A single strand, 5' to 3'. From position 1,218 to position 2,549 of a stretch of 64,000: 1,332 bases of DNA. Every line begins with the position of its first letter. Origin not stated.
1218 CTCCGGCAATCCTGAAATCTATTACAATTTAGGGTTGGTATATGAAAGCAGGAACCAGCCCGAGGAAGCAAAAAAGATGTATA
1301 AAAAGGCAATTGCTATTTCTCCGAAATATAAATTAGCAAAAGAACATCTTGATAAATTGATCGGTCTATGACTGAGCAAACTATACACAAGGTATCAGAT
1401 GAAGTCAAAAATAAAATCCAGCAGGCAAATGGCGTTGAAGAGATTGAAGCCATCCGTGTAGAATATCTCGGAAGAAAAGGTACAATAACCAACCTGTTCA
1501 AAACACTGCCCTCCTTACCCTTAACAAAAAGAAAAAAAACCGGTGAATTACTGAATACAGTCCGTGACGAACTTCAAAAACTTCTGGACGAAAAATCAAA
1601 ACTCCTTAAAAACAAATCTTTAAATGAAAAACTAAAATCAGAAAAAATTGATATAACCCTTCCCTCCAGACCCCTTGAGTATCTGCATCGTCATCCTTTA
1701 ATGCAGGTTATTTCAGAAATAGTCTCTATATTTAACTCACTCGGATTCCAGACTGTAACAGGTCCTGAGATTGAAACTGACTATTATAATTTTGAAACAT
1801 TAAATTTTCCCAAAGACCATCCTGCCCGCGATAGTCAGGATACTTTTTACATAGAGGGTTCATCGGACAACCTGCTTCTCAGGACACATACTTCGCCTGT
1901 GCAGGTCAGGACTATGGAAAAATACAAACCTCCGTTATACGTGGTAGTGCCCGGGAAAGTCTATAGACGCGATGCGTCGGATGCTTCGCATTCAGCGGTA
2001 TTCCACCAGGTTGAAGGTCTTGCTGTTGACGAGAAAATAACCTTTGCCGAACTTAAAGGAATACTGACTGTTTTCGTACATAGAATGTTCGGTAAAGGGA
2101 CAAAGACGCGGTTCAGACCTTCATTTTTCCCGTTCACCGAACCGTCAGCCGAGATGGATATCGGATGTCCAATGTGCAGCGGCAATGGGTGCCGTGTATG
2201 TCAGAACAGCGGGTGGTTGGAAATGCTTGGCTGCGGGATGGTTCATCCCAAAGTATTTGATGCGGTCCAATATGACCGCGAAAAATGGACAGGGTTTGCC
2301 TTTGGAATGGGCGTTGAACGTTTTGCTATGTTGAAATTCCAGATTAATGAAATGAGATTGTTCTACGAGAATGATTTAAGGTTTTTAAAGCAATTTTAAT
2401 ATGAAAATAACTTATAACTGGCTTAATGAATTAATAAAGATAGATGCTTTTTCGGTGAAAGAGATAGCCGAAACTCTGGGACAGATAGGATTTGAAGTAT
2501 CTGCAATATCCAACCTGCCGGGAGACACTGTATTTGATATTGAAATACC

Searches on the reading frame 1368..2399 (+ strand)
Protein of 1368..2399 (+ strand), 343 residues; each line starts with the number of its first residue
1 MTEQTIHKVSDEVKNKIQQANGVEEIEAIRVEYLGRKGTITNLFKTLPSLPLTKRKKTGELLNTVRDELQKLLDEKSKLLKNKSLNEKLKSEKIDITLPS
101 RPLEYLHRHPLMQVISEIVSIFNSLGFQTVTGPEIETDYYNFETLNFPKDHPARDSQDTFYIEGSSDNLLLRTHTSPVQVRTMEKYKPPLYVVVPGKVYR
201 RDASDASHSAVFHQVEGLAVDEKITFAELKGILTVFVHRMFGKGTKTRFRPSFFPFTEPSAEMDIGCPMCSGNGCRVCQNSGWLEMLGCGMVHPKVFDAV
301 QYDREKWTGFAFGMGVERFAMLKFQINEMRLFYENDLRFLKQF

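Call 38: find_encoding_contigs(protein=window:1368-2399:+, flank=10000, max_places=4)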
Protein window:1368-2399:+ (343 aa): 23 contigs read that carry it; 4 places shown.
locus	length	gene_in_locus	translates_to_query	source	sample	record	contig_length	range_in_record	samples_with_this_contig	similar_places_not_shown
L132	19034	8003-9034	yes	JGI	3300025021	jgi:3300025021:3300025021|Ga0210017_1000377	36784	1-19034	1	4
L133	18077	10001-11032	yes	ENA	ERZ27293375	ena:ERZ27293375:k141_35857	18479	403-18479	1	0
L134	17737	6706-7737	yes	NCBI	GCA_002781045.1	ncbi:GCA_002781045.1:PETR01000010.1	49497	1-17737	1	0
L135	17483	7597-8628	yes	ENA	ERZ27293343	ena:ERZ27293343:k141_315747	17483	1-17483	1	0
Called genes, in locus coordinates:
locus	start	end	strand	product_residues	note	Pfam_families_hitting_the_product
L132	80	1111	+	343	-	PF17761:DUF1016_N, PF06250:YhcG_C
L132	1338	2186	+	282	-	PF13749:HATPase_c_4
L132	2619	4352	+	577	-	PF07973:tRNA_SAD, PF00587:tRNA-synt_2b, PF03129:HGTP_anticodon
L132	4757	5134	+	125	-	PF05198:IF3_N, PF00707:IF3_C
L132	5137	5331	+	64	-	PF01632:Ribosomal_L35p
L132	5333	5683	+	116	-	PF00453:Ribosomal_L20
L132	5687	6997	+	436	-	PF02386:TrkH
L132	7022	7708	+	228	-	PF01262:AlaDh_PNT_C (faint), PF02254:TrkA_N, PF03446:NAD_binding_2 (faint), PF02080:TrkA_C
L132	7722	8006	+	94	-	PF25063:ARM_TT21_C, PF13424:TPR_12, PF13414:TPR_11, PF14559:TPR_19, PF13431:TPR_17, PF00515:TPR_1, PF07719:TPR_2, PF13181:TPR_8, +9 more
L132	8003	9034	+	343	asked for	PF02912:Phe_tRNA-synt_N, PF01409:tRNA-synt_2d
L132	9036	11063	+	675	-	PF03483:B3_4, PF03484:B5, PF17759:tRNA_synthFbeta, PF03147:FDX-ACB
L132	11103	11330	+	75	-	-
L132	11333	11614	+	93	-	PF05164:ZapA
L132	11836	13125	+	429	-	PF05496:RuvB_N, PF00158:Sigma54_activat (faint), PF07724:AAA_2 (weak), PF00004:AAA, PF07728:AAA_5 (weak), PF16193:AAA_assoc_2, PF12002:MgsA_C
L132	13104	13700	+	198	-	PF01812:5-FTHF_cyc-lig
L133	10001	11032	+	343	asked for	PF02912:Phe_tRNA-synt_N, PF01409:tRNA-synt_2d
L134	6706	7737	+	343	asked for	PF02912:Phe_tRNA-synt_N, PF01409:tRNA-synt_2d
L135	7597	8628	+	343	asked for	PF02912:Phe_tRNA-synt_N, PF01409:tRNA-synt_2d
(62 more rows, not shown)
